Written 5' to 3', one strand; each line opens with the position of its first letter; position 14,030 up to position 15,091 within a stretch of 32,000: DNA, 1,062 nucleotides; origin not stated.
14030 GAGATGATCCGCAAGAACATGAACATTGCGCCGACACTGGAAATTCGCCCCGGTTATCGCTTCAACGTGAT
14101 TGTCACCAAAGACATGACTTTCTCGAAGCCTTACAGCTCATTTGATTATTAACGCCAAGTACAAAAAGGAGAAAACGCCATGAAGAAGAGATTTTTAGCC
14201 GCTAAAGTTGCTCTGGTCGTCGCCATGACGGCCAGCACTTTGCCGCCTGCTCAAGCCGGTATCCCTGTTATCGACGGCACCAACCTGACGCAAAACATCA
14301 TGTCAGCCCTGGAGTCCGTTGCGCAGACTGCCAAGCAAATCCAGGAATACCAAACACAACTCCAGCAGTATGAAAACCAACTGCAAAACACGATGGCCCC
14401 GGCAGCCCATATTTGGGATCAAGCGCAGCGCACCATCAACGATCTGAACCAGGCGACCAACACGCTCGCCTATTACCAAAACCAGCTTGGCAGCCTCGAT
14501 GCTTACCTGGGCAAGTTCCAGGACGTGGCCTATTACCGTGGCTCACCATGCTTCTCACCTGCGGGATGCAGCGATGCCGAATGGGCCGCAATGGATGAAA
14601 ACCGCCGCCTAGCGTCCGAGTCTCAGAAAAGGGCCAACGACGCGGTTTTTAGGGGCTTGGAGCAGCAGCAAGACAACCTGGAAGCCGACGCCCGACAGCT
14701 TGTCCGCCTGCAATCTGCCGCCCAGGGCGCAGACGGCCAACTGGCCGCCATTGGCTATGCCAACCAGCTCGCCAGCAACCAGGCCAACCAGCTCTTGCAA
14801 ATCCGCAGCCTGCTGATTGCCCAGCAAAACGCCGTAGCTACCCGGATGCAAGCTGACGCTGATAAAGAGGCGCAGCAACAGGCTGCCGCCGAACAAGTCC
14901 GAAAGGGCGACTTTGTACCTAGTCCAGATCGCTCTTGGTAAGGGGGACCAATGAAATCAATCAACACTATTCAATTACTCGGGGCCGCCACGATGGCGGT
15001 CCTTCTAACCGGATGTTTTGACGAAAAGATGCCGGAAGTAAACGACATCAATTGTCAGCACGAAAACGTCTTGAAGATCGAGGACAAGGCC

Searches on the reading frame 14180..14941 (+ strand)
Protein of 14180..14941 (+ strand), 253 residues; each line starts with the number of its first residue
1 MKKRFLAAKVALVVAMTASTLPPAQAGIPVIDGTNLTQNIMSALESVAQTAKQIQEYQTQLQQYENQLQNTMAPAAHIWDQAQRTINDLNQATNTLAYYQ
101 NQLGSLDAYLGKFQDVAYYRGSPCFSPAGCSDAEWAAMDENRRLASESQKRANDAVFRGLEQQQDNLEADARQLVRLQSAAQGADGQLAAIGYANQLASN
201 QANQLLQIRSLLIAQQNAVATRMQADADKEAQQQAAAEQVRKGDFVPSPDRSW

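Call 4: search_protein_families(library=pfam, proteins=[window:14180-14941:+], max_evalue=0.01)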
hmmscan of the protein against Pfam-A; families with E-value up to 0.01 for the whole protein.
window:14180-14941:+ (253 aa): 2 families
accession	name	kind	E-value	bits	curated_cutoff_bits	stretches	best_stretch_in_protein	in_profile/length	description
PF13605.11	DUF4141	-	0.00017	21.3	30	1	10-54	2-46/53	Domain of unknown function (DUF4141)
PF07996.16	T4SS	-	0.00023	22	24.7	1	27-229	1-189/197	Type IV secretion system proteins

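Call 22: find_encoding_contigs(protein=window:14180-14941:+, flank=10000, max_places=10)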
Protein window:14180-14941:+ (253 aa): 8 contigs read that carry it; 7 places shown.
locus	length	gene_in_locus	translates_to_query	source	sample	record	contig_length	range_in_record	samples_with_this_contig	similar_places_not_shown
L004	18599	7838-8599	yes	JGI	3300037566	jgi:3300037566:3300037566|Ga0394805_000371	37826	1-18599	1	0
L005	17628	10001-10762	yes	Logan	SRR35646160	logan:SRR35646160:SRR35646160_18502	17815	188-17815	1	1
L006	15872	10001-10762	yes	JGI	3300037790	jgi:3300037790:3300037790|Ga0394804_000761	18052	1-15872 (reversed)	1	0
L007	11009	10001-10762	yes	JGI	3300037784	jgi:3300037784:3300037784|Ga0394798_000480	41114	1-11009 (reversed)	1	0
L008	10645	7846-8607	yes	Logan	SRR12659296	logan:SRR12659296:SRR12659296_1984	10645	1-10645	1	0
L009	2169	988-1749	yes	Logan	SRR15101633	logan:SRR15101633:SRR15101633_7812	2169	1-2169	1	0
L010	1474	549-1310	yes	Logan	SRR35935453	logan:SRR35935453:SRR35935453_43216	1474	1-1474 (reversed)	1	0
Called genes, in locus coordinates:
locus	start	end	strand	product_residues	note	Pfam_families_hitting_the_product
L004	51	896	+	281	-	PF00437:T2SSE, PF27713:UCP018868 (weak), PF01580:FtsK_SpoIIIE (weak), PF13245:AAA_19 (faint)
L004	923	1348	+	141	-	PF04956:TrbC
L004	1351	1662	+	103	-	PF05101:VirB3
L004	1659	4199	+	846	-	PF27097:VirB4_TrbE_N, PF03135:CagE_TrbE_VirB, PF19044:P-loop_TraG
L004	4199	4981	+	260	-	PF04335:VirB8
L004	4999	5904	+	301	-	PF03524:CagX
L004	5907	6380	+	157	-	PF07283:TrbH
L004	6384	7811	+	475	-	PF03743:TrbI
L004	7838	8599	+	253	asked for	-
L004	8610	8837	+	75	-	-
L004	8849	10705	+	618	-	-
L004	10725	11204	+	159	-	-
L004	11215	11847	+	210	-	-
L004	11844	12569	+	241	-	PF05857:TraX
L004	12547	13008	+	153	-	PF00691:OmpA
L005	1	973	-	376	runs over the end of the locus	PF07042:TrfA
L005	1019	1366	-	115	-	PF00436:SSB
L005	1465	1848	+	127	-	PF01381:HTH_3, PF13443:HTH_26, PF13560:HTH_31 (weak)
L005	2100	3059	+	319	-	PF00437:T2SSE, PF27713:UCP018868 (weak), PF01580:FtsK_SpoIIIE (weak), PF13245:AAA_19 (faint)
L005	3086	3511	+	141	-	PF04956:TrbC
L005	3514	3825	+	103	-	PF05101:VirB3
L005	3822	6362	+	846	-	PF27097:VirB4_TrbE_N, PF03135:CagE_TrbE_VirB, PF19044:P-loop_TraG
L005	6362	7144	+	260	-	PF04335:VirB8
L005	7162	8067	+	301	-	PF03524:CagX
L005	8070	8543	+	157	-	PF07283:TrbH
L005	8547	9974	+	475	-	PF03743:TrbI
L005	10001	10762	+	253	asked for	-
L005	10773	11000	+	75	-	-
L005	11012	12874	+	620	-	PF04610:TrbL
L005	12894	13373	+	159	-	-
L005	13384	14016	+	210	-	-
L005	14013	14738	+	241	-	PF05857:TraX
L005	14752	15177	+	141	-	PF00691:OmpA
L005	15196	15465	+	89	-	-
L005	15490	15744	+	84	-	-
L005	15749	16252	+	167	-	-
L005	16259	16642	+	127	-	-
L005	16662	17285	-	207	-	PF00239:Resolvase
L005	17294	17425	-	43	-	-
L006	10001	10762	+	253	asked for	-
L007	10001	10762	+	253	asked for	-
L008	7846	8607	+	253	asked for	-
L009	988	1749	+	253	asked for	-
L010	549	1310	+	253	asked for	-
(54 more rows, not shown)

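Call 60: search_protein_families(library=pfam, proteins=[L005:11012-12871:+], max_evalue=0.001)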
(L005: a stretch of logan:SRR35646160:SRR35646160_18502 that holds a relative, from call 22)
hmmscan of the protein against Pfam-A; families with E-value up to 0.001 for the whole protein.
L005:11012-12871:+ (620 aa): 1 family
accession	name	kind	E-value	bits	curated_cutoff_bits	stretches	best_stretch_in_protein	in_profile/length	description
PF04610.19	TrbL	-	1.8e-42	146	25.9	1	65-272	1-215/215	TrbL/VirB6 plasmid conjugal transfer protein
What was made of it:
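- On TrbL/VirB6 (functional member): The intact relative L005 has the full domain at residues 65-272 (call 60).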
